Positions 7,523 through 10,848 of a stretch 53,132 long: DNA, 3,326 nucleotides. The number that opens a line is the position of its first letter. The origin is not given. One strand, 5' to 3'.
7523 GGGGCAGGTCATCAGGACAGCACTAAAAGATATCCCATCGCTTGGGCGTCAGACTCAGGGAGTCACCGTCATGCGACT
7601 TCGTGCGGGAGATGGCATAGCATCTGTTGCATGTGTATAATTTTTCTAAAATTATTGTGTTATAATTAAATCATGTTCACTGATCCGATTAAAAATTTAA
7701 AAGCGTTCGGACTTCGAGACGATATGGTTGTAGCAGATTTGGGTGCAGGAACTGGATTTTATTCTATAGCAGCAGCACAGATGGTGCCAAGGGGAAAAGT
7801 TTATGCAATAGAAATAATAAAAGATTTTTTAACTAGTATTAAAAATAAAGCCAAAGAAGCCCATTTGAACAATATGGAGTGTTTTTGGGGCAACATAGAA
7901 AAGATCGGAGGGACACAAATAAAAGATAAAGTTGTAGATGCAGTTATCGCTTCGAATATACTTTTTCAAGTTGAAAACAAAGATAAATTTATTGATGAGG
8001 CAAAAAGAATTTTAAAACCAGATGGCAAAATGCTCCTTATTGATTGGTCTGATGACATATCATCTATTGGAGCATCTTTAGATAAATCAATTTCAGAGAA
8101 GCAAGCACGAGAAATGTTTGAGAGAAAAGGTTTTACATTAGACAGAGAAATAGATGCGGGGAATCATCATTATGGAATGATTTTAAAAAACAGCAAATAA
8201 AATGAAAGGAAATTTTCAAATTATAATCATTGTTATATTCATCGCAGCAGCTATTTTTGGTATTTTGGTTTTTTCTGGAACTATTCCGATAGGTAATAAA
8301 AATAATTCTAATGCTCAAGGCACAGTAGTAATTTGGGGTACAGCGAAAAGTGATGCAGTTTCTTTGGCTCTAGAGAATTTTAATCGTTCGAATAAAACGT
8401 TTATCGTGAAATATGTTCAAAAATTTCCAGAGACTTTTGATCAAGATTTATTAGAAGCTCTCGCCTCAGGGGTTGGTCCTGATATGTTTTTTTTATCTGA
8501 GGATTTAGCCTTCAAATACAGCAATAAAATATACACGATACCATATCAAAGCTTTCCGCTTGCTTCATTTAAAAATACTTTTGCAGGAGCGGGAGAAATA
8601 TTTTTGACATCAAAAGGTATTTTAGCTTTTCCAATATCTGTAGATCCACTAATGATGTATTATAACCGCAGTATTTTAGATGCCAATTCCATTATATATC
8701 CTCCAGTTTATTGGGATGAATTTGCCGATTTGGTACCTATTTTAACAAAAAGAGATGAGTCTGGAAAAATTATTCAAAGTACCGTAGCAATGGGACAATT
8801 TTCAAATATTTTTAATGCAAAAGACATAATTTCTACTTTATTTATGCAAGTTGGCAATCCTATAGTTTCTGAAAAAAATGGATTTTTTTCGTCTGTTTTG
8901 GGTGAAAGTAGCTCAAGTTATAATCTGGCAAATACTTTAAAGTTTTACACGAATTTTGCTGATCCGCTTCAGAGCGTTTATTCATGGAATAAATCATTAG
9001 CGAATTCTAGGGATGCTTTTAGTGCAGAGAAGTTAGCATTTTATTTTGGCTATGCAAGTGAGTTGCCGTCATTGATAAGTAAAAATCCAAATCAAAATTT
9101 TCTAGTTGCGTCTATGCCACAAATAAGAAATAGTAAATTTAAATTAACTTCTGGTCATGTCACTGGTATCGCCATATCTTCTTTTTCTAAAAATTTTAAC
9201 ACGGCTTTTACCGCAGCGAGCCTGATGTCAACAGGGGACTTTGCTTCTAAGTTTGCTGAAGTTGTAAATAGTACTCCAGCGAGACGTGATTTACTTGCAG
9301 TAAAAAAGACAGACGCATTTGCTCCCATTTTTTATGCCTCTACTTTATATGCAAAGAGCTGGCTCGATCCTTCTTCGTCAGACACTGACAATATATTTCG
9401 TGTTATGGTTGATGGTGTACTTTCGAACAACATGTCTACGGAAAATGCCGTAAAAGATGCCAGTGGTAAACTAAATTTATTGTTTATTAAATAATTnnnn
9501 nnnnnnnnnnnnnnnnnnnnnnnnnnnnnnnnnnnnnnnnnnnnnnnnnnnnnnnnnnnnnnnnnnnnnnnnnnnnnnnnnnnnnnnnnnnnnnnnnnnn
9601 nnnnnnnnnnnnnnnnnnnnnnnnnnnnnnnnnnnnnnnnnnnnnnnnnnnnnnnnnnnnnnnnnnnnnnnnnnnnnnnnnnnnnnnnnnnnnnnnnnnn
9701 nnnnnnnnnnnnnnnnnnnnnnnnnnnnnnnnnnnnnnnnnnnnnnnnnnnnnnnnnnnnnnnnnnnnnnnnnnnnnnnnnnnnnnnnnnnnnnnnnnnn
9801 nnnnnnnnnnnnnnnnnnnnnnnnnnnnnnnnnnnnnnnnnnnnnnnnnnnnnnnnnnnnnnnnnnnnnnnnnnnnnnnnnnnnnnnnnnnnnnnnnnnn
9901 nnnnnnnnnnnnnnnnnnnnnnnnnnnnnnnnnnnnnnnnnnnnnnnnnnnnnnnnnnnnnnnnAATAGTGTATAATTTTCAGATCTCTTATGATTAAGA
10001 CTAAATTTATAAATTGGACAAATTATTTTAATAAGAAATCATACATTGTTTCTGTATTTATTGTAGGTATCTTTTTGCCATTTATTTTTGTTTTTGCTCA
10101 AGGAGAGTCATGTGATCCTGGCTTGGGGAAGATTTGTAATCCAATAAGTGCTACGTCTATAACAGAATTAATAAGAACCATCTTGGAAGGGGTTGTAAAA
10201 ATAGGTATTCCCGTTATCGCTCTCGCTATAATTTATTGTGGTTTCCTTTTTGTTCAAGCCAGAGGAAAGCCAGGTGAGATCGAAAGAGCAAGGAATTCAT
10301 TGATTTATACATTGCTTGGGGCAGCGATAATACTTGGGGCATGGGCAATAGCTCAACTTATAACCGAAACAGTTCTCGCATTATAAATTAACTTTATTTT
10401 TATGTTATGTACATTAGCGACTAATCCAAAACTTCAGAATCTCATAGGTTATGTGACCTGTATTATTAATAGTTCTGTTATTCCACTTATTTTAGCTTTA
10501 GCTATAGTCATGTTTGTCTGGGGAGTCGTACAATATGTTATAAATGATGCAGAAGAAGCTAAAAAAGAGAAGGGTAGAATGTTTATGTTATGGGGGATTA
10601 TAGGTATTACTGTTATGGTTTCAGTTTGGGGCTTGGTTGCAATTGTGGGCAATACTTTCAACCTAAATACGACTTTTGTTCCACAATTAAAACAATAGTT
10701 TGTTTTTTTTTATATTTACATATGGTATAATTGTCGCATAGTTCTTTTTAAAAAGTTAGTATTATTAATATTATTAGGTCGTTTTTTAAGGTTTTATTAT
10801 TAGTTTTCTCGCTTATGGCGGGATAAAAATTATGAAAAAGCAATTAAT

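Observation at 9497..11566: Tandem array of five divergent VirB2/TrbC-like pilin genes with no secretion machinery in view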

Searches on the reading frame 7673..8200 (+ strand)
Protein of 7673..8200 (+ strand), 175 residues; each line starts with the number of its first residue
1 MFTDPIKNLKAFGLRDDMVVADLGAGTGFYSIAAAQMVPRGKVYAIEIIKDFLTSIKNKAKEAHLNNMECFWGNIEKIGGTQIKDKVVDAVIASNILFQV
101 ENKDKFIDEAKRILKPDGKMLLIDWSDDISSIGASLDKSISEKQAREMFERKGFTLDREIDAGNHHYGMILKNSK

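Call 100: search_protein_families(library=ncbifam, proteins=[window:7673-8200:+], max_evalue=0.1)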
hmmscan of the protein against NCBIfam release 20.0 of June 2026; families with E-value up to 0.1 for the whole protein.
window:7673-8200:+ (175 aa): 63 families (the best 25 are shown)
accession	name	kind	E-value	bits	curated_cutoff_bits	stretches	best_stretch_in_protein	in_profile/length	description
NF008823.0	PRK11873.1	subfamily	1.2e-17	64.3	263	1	16-124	77-183/272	arsenite methyltransferase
NF041537.1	ArsM_AhpD_UU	exception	3.8e-14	52.2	510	1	19-124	79-182/345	arsenite methyltransferase/AhpD domain selenoprotein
NF052510.1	methyltran_MpqE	exception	2.1e-13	50.2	335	1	15-130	45-159/234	methyl-plastoquinone biosynthesis methyltransferase MpqE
NF041536.1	ArsM_DUF2284_UU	exception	1.4e-12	46.8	575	1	19-124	79-182/459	arsenite methyltransferase/DUF2284 domain selenoprotein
NF047649.1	MTase_UXPK_star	exception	2.3e-12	46.5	460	1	19-124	80-183/283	methyltransferase/UXPK-star double selenoprotein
TIGR02469.1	CbiT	equivalog_domain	6e-12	45.9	78.3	1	9-121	12-119/124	precorrin-6Y C5,15-methyltransferase (decarboxylating) subunit CbiT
TIGR02072.1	BioC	equivalog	1.6e-10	41.2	184.95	1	9-122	27-132/244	malonyl-ACP O-methyltransferase BioC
TIGR01934.1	MenG_MenH_UbiE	subfamily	1.9e-10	40.4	158.35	1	16-132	39-151/223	ubiquinone/menaquinone biosynthesis methyltransferase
NF001240.0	PRK00216.1-1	equivalog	8e-10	38.2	378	1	12-130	59-176/251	bifunctional demethylmenaquinone methyltransferase/2-methoxy-6-polyprenyl-1,4-benzoquinol methylase UbiE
TIGR01983.1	UbiG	equivalog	1.7e-09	37.3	102.95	1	17-123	50-152/228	bifunctional 2-polyprenyl-6-hydroxyphenol methylase/3-demethylubiquinol 3-O-methyltransferase UbiG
NF043040.1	corrin_prot_MT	hypoth_equivalog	1.5e-08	34.4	180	1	16-124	41-149/216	corrinoid protein-associated methyltransferase CpaM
NF001244.0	PRK00216.1-5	equivalog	1.6e-08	34.1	216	1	17-128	49-159/236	bifunctional demethylmenaquinone methyltransferase/2-methoxy-6-polyprenyl-1,4-benzoquinol methylase UbiE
NF045667.1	MTase_DVU1556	equivalog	2.5e-08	33.7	155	1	9-158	15-164/213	DVU_1556 family methyltransferase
NF005640.0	PRK07402.1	equivalog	4e-08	33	219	1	12-77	39-104/200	precorrin-6Y C5,15-methyltransferase subunit CbiT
NF001243.0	PRK00216.1-4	equivalog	5.9e-08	32.3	235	1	9-127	40-156/237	demethylmenaquinone methyltransferase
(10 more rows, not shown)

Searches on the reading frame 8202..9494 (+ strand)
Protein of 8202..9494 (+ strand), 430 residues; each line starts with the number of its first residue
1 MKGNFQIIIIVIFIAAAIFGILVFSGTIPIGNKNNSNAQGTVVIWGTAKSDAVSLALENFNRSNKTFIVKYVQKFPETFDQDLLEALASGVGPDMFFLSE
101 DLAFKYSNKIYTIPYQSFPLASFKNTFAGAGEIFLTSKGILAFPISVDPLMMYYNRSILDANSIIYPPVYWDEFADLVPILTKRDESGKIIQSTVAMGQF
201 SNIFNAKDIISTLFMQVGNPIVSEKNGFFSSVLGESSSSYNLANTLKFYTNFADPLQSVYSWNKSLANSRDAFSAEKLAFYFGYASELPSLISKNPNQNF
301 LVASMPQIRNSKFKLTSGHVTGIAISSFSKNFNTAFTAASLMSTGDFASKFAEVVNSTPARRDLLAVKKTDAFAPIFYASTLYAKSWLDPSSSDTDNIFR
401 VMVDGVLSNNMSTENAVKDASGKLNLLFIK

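Call 4: search_protein_families(library=pfam, proteins=[window:8202-9494:+], max_evalue=1)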
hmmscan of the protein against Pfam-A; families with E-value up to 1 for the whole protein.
window:8202-9494:+ (430 aa): 1 family
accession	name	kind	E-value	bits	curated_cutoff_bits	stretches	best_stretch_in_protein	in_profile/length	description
PF01547.30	SBP_bac_1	-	1.4e-13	52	26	1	69-331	26-289/307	Bacterial extracellular solute-binding protein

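Call 5: search_protein_families(library=ncbifam, proteins=[window:8202-9494:+], max_evalue=1)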
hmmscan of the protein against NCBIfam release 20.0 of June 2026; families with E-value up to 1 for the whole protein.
window:8202-9494:+ (430 aa): 1 family
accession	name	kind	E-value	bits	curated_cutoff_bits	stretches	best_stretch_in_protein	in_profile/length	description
NF007011.0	PRK09474.1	equivalog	1.1e-05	24.4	291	1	37-185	28-169/396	maltose/maltodextrin ABC transporter substrate-binding protein MalE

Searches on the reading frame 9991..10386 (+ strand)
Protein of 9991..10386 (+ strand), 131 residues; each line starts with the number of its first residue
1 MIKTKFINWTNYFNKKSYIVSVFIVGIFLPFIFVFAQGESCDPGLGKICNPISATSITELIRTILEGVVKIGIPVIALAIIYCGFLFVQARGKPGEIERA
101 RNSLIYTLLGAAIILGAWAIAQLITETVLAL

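Call 4: search_protein_families(library=pfam, proteins=[window:9991-10386:+], max_evalue=1)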
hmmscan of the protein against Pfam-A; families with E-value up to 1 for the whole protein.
window:9991-10386:+ (131 aa): 4 families
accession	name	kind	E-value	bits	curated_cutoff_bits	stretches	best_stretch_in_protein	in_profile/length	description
PF18895.5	T4SS_pilin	-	1.6e-10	41.3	26.6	1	54-124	2-71/71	Type IV secretion system pilin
PF04956.18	TrbC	-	4.9e-05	23.9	27.9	1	40-124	34-98/98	TrbC/VIRB2 pilin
PF20599.3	DUF6796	-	0.12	12.4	26.9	1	19-88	148-221/225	Family of unknown function (DUF6796)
PF02656.20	DUF202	-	0.35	11.8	23.4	1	77-121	17-60/68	Domain of unknown function (DUF202)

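Call 5: search_protein_families(library=ncbifam, proteins=[window:9991-10386:+], max_evalue=1)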
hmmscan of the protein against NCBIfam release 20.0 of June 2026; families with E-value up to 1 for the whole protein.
window:9991-10386:+ (131 aa): 1 family
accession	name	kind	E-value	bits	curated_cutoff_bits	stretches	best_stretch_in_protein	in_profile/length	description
NF045849.1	ICE_MMCAP2_0565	equivalog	1.9e-07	30.7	40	1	54-127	6-79/80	Mbov_0395 family pilin-like conjugal transfer protein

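Call 47: search_solved_structures(query=A3, max_evalue=10, show_alignments=3)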
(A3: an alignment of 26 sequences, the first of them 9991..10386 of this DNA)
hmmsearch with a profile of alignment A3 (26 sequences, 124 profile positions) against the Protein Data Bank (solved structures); distinct sequences matched with E-value up to 10: 15.
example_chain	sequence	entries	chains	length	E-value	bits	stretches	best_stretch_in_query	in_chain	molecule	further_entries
5l25_A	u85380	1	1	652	0.32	14.4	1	13-88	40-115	Boron transporter 1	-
8tej_A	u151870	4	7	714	0.39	14.1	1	13-88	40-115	Boron transporter 1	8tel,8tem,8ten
8teg_A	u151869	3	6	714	0.39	14.1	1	13-88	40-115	Boron transporter 1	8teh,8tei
8uo1_R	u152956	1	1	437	0.79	13.1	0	64-109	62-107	Beta-2 adrenergic receptor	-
7bz2_R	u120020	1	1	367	1.6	12.2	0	64-109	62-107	Beta2 adrenergic receptor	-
7dhi_R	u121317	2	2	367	1.6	12.2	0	64-109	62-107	Beta-2 adrenergic receptor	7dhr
9lw5_R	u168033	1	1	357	1.9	11.9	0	64-109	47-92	Beta-2 adrenergic receptor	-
3kj6_A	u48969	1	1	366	1.9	11.9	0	64-109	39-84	Beta-2 adrenergic receptor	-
2r4r_A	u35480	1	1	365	2.1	11.8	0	64-109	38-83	Beta-2 adrenergic receptor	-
9l8l_R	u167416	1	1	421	2.9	11.3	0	64-109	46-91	Beta-2 adrenergic receptor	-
9u9v_R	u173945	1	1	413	2.9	11.3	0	64-109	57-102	Beta-2 adrenergic receptor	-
6ni3_R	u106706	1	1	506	3.6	11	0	64-109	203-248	Endolysin,Beta-2 adrenergic receptor chimera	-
8gdz_R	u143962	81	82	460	4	10.9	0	64-109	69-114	Beta-2 adrenergic receptor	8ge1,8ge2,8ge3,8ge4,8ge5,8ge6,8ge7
3sn6_R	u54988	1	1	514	4.5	10.7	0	64-109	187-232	Endolysin,Beta-2 adrenergic receptor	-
2r4s_A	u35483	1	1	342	5.6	10.4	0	64-109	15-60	Beta-2 adrenergic receptor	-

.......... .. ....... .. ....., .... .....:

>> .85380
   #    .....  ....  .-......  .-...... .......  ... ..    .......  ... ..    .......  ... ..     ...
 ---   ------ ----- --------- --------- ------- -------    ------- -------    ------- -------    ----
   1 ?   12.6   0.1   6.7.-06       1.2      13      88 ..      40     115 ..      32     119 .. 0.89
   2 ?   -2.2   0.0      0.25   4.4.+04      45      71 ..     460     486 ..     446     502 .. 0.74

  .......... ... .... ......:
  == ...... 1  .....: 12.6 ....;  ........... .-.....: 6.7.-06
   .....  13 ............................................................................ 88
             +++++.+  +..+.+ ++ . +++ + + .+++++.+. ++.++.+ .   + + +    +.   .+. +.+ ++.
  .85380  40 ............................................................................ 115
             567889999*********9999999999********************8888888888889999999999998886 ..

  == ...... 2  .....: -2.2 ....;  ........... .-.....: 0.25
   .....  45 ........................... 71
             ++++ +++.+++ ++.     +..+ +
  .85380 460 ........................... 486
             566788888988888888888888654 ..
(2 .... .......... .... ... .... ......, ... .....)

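Call 48: search_protein_families(library=pfam, alignment_id=A3, max_evalue=0.01)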
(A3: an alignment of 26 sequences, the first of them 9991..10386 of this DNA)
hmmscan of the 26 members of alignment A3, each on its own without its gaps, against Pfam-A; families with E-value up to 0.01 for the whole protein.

A. member 1, window:9991-10386:+ (131 aa): 2 families
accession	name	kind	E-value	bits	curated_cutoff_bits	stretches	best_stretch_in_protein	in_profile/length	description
PF18895.5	T4SS_pilin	-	1.6e-10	41.3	26.6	1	54-124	2-71/71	Type IV secretion system pilin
PF04956.18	TrbC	-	4.9e-05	23.9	27.9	1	40-124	34-98/98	TrbC/VIRB2 pilin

B. families by the number of members that match (of 26 scanned): 8 families
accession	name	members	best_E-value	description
PF18895.5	T4SS_pilin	26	5.5e-12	Type IV secretion system pilin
PF04956.18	TrbC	26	8.5e-11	TrbC/VIRB2 pilin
PF13268.11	DUF4059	2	0.0069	Protein of unknown function (DUF4059)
PF06664.17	WLS-like_TM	1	0.00089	Wntless-like, transmembrane domain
PF07667.16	DUF1600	1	0.0032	Protein of unknown function (DUF1600)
PF02656.20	DUF202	1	0.007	Domain of unknown function (DUF202)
PF03845.19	Spore_permease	1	0.008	Spore germination protein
PF01554.23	MatE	1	0.0083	MatE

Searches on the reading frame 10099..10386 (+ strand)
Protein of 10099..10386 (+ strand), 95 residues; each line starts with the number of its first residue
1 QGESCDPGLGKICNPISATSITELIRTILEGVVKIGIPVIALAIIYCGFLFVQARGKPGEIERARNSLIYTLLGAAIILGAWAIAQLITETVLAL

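Call 96: predict_structure(alignment_id=A7)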
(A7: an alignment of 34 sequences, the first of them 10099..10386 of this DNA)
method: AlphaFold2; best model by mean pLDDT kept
length: 95 residues; sequences in the alignment: 34
mean_pLDDT: 78.2   pTM: 0.44
mean pLDDT of the five models: 78.2, 77.2, 76.6, 72.7, 70.8
residues with pLDDT >= 90: 3; 70-90: 71; 50-70: 20; < 50: 1
segments of 3 or more residues with pLDDT < 50: none
pLDDT, mean of each block of 10 residues (from residue 1): 58 60 85 87 87 76 81 87 86 73
secondary structure, 60 per line:
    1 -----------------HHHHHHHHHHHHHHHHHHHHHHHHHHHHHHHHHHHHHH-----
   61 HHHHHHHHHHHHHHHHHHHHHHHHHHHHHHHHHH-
elements in order: H18-55 H61-94

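Call 98: fold_search(model_id=the predicted structure, library=pdb)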
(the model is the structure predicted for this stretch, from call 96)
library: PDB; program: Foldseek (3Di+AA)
matches with E <= 10: 1; with E <= 0.001: 0
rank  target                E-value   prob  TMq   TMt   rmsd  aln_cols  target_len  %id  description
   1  4uii_B                4.9e+00  0.07  0.28  0.21   8.7        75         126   24  Crystal structure of the Azotobacter vinelandii globin-coupled oxygen sensor in the aquo-met form (released 2016-04-13)

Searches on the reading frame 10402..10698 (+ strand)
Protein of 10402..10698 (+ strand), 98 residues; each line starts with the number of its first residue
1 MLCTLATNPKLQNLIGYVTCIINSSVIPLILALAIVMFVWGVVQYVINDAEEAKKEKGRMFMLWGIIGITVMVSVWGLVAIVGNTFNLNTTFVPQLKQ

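Call 4: search_protein_families(library=pfam, proteins=[window:10402-10698:+], max_evalue=1)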
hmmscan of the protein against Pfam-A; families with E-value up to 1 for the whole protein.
window:10402-10698:+ (98 aa): 7 families
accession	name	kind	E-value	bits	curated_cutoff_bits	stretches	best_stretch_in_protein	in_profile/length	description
PF18895.5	T4SS_pilin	-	1.6e-07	31.8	26.6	1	26-81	16-70/71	Type IV secretion system pilin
PF12725.13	DUF3810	-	0.0022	17.9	28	1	8-78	6-73/311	Protein of unknown function (DUF3810)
PF18303.6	Saf_2TM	-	0.016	15.5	29.5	1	23-63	64-103/152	SAVED-fused 2TM effector domain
PF10734.14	DUF2523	-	0.022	15.7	22.1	1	14-51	1-38/80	Protein of unknown function (DUF2523)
PF09323.15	DUF1980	-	0.061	14.2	25.9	1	19-55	23-60/110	DUF1980 N-terminal domain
PF10445.14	DUF2456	-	0.44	11.1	25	1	9-47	14-52/95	Protein of unknown function (DUF2456)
PF20990.2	DUF2207_C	-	0.92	9.6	33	0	22-90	141-193/247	Predicted membrane protein (DUF2207) C-terminal domain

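Call 5: search_protein_families(library=ncbifam, proteins=[window:10402-10698:+], max_evalue=1)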
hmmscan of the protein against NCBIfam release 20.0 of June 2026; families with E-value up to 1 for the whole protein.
window:10402-10698:+ (98 aa): 6 families
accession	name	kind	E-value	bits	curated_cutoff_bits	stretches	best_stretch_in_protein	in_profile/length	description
NF045849.1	ICE_MMCAP2_0565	equivalog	4e-05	23.2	40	1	13-82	8-76/80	Mbov_0395 family pilin-like conjugal transfer protein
TIGR03943.1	TIGR03943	equivalog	0.0097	15.3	88.8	1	20-73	7-65/221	TIGR03943 family putative permease subunit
TIGR01517.1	ATPase-IIB_Ca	equivalog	0.013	13.6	507.05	1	31-73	277-319/882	calcium-translocating P-type ATPase, PMCA-type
NF033883.1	conj_TraQ_IncI1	equivalog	0.048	13.5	80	1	19-89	10-84/175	conjugal transfer protein TraQ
NF005623.0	PRK07375.2-2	equivalog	0.078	13.2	81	1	14-53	11-48/93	putative monovalent cation/H+ antiporter subunit C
NF051876.1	transXXX_HumD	equivalog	0.088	12.8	120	1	38-52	106-120/129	HumD family translesion DNA polymerase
